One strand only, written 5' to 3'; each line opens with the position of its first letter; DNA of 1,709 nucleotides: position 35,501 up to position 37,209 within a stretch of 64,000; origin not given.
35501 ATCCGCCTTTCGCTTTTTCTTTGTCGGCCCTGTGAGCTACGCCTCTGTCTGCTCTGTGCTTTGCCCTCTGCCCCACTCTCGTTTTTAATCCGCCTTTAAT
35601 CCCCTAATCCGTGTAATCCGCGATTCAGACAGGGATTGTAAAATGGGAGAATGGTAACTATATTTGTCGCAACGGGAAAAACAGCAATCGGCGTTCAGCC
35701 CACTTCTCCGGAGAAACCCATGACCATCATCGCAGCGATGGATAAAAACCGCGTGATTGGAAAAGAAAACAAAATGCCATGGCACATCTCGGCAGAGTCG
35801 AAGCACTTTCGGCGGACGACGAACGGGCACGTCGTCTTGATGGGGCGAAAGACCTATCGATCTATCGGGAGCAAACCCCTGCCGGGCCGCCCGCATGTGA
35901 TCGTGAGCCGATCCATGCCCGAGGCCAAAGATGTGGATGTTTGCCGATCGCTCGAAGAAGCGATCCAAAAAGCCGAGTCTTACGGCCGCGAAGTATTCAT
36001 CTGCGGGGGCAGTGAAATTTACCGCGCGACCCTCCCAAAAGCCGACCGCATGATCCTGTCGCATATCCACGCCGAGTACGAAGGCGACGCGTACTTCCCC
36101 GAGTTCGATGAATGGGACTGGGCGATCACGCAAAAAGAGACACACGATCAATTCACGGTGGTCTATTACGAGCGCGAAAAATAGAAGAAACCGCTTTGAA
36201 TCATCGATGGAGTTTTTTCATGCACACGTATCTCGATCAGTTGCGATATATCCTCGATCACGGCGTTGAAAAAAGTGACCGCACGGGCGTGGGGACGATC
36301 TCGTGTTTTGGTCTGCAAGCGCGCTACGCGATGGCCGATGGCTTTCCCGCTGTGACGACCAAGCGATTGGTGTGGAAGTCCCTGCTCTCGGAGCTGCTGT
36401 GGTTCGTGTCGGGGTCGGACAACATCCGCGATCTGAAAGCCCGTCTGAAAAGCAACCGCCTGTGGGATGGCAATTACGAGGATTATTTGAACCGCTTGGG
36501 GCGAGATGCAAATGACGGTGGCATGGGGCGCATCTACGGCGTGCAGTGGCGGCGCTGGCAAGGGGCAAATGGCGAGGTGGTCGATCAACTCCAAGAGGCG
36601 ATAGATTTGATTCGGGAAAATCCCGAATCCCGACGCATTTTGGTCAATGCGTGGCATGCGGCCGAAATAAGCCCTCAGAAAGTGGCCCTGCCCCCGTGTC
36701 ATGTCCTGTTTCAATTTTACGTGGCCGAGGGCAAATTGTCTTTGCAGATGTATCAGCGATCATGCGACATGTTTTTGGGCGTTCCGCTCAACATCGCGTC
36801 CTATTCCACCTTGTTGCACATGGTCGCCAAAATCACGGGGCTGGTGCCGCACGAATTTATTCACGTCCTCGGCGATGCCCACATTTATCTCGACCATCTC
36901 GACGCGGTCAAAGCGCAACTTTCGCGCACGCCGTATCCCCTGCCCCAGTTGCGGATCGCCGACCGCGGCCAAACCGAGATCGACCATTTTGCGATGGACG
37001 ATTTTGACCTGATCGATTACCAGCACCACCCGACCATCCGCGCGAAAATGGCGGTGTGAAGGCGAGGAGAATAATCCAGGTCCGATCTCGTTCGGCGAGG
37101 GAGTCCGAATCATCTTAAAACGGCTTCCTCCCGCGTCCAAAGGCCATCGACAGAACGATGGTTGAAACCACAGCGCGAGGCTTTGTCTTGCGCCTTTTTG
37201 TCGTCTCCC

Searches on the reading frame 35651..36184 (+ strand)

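Call 39: search_protein_families(library=pfam, proteins=[window:35651-36184:+], max_evalue=0.00001)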
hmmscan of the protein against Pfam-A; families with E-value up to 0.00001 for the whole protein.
window:35651-36184:+ (177 aa): 1 family
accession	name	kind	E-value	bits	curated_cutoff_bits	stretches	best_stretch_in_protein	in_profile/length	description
PF00186.24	DHFR_1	-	1.9e-52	177.6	25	1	24-167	2-144/159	Dihydrofolate reductase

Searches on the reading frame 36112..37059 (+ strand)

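Call 39: search_protein_families(library=pfam, proteins=[window:36112-37059:+], max_evalue=0.00001)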
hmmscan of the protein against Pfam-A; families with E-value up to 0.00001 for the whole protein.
window:36112-37059:+ (315 aa): 1 family
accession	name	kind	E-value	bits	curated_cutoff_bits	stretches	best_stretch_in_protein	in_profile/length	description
PF00303.24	Thymidylat_synt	-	7.2e-104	347.1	24.3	1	39-315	2-266/266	Thymidylate synthase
